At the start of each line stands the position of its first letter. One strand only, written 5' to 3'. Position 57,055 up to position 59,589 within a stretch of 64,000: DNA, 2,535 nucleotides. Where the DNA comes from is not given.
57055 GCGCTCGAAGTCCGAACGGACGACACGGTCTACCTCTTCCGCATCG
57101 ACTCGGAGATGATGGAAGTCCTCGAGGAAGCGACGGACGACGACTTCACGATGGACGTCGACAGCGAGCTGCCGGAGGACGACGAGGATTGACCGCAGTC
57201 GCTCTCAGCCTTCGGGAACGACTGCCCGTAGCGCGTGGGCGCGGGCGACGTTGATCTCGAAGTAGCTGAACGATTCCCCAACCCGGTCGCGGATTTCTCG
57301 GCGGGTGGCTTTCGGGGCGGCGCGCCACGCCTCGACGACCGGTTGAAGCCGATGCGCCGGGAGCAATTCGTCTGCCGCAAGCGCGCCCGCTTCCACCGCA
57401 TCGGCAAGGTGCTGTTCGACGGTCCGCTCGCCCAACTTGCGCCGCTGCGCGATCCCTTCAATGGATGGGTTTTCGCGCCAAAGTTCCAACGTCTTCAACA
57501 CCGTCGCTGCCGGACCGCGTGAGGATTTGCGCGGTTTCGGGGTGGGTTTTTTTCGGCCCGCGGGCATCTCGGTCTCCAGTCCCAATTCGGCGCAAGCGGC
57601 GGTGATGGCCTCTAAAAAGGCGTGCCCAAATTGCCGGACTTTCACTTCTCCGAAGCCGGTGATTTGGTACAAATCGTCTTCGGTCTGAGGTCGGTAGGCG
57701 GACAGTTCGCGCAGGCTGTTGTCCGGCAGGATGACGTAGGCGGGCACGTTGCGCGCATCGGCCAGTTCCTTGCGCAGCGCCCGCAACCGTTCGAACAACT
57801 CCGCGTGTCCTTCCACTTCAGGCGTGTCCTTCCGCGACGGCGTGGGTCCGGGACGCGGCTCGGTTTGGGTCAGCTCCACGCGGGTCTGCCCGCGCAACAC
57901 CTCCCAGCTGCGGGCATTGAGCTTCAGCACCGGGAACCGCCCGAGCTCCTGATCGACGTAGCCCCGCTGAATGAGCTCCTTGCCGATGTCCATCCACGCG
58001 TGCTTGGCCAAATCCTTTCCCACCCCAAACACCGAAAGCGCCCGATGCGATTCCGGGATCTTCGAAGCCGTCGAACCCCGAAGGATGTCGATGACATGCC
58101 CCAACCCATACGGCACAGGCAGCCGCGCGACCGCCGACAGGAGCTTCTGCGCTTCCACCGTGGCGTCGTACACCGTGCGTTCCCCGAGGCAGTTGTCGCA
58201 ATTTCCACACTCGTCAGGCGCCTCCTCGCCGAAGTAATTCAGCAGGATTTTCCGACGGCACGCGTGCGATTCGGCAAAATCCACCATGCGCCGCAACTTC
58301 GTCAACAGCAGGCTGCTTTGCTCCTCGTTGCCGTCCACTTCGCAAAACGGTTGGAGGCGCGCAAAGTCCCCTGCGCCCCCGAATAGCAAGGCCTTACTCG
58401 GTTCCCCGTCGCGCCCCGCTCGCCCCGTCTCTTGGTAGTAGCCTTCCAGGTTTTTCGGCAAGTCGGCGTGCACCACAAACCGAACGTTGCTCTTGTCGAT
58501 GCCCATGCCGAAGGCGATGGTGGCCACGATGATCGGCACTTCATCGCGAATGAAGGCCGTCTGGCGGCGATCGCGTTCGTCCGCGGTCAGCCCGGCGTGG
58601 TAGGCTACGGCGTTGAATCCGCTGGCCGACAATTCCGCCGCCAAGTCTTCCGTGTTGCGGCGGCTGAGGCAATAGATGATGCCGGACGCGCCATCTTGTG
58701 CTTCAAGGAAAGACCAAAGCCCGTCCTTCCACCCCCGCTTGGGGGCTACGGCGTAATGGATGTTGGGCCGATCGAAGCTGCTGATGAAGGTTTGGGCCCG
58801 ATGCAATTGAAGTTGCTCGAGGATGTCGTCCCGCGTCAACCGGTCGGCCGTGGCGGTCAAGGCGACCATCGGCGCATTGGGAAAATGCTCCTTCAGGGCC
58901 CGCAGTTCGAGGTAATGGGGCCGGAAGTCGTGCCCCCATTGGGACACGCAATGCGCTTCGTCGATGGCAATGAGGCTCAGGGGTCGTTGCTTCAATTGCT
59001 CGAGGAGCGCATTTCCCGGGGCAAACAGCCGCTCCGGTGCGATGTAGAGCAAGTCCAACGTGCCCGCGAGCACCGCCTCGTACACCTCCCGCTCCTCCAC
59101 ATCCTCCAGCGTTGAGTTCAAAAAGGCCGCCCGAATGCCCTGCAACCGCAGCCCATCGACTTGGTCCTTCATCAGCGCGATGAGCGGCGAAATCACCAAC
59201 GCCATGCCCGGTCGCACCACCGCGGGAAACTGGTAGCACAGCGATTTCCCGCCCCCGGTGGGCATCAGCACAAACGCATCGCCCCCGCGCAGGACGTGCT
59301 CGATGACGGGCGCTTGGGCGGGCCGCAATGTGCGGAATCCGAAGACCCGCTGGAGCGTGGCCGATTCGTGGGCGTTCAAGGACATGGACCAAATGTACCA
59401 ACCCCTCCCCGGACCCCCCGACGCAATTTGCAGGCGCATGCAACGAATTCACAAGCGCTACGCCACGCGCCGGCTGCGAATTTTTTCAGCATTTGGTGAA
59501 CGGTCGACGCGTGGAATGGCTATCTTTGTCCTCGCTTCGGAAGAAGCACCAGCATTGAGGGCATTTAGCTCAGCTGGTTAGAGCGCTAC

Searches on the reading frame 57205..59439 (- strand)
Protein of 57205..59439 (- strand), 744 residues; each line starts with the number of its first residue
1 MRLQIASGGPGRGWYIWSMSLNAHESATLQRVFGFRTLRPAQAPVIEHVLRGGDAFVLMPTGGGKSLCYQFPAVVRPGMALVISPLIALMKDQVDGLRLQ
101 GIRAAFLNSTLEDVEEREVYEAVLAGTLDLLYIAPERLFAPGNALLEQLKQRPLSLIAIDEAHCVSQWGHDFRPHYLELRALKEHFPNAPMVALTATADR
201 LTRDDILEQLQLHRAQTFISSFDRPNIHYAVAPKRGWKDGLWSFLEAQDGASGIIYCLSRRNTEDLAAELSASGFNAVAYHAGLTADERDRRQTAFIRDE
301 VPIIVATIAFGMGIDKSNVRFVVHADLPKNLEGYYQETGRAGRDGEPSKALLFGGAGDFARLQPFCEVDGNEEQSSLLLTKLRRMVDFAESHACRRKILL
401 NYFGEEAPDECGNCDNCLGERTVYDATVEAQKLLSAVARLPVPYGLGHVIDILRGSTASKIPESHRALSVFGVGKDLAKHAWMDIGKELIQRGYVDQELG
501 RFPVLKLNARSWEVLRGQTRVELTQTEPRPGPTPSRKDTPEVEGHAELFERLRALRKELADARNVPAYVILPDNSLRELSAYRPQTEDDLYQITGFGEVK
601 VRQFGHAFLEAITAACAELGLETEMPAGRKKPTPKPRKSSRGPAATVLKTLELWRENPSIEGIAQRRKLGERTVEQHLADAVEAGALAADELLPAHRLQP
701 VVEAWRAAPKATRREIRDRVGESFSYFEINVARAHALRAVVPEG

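Call 36: search_protein_families(library=ncbifam, proteins=[window:57205-59439:-], max_evalue=1e-10)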
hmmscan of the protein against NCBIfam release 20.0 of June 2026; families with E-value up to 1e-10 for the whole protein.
window:57205-59439:- (744 aa): 12 families
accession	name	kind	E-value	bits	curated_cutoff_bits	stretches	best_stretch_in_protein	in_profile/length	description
TIGR01389.1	recQ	equivalog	6.1e-217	721.7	640.2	1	28-614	4-590/591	DNA helicase RecQ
NF008279.0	PRK11057.1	equivalog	1.6e-193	644.5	1015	1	22-614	10-601/608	ATP-dependent DNA helicase RecQ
TIGR00614.1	recQ_fam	subfamily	5.3e-158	526.7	219.8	1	29-476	3-469/470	RecQ family ATP-dependent DNA helicase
NF041063.1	DpdF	equivalog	2.9e-57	194.9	550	1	52-359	158-487/813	protein DpdF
NF008744.0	PRK11776.1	equivalog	9.9e-17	60.6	524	1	238-367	230-359/460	ATP-dependent RNA helicase DbpA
NF053631.1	RNA_helic_CshA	equivalog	4.3e-16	58.8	646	1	238-353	225-340/434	degradosome RNA helicase CshA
NF008642.0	PRK11634.1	equivalog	3.9e-14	52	989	1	200-354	196-349/628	DEAD/DEAH family ATP-dependent RNA helicase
TIGR03817.1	DECH_helic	hypoth_equivalog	4.1e-12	45.2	874.1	0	256-352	277-381/742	helicase/secretion neighborhood putative DEAH-box helicase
NF053711.1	RNA_heli_RhlE1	exception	4.8e-12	45.4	750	0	245-357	239-351/434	RNA helicase RhlE1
NF008394.0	PRK11192.1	equivalog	7.7e-12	44.8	507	0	241-357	238-354/441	ATP-dependent RNA helicase SrmB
NF053636.1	DDHlcsCsdAPsy1082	equivalog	9.4e-12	44.2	890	0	248-350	241-343/512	DEAD/DEAH box helicase CsdA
TIGR04121.1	DEXH_lig_assoc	equivalog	6.3e-11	40.7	850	0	38-352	14-355/804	ligase-associated DNA damage response DEXH box helicase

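Call 37: find_homologous_proteins(query=window:57205-59436:-, max_evalue=1e-50)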
Query window:57205-59436:- (743 aa): 8000 proteins with E <= 1e-50 among 8000 candidates; the best 120 are listed.
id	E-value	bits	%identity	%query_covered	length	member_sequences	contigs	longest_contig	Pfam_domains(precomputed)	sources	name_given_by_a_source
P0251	0.0e+0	1553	93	98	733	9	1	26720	PF09382.18,PF00270.36,PF00570.29,PF16124.11,PF14493.13,PF00271.38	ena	-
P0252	0.0e+0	1546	92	100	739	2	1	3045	PF09382.18,PF00270.36,PF00570.29,PF16124.11,PF14493.13,PF00271.38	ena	-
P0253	0.0e+0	1116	70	97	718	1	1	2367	PF09382.18,PF00270.36,PF00570.29,PF16124.11,PF14493.13,PF00271.38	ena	-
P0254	0.0e+0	1062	67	97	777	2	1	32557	PF09382.18,PF00270.36,PF00570.29,PF16124.11,PF14493.13,PF00271.38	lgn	-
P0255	0.0e+0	1044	67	95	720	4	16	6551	PF09382.18,PF00270.36,PF00570.29,PF16124.11,PF14493.13,PF00271.38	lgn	-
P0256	0.0e+0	1033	65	97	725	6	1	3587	PF09382.18,PF00270.36,PF00570.29,PF16124.11,PF14493.13,PF00271.38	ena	-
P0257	0.0e+0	1032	65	96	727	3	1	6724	PF09382.18,PF00270.36,PF00570.29,PF16124.11,PF14493.13,PF00271.38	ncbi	-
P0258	0.0e+0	1023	66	95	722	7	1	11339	PF09382.18,PF00270.36,PF00570.29,PF16124.11,PF14493.13,PF00271.38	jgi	jgi:ATP-dependent DNA helicase RecQ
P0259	0.0e+0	1016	64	96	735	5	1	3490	PF09382.18,PF00270.36,PF00570.29,PF16124.11,PF14493.13,PF00271.38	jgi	jgi:ATP-dependent DNA helicase RecQ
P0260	2.6e-266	903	57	96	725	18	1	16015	PF09382.18,PF00270.36,PF00570.29,PF16124.11,PF14493.13,PF00271.38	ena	-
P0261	4.8e-253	860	54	97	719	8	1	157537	PF09382.18,PF00270.36,PF00570.29,PF16124.11,PF14493.13,PF00271.38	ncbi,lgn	-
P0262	1.2e-245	835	54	96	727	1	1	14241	PF09382.18,PF00270.36,PF00570.29,PF16124.11,PF14493.13,PF00271.38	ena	-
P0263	2.8e-243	827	55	96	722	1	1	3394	PF09382.18,PF00270.36,PF00570.29,PF16124.11,PF14493.13,PF00271.38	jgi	jgi:ATP-dependent DNA helicase RecQ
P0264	1.7e-241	821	55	96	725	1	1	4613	PF09382.18,PF00270.36,PF00570.29,PF16124.11,PF14493.13,PF00271.38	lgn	-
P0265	9.7e-235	799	52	96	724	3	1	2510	PF09382.18,PF00270.36,PF00570.29,PF16124.11,PF14493.13,PF00271.38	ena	-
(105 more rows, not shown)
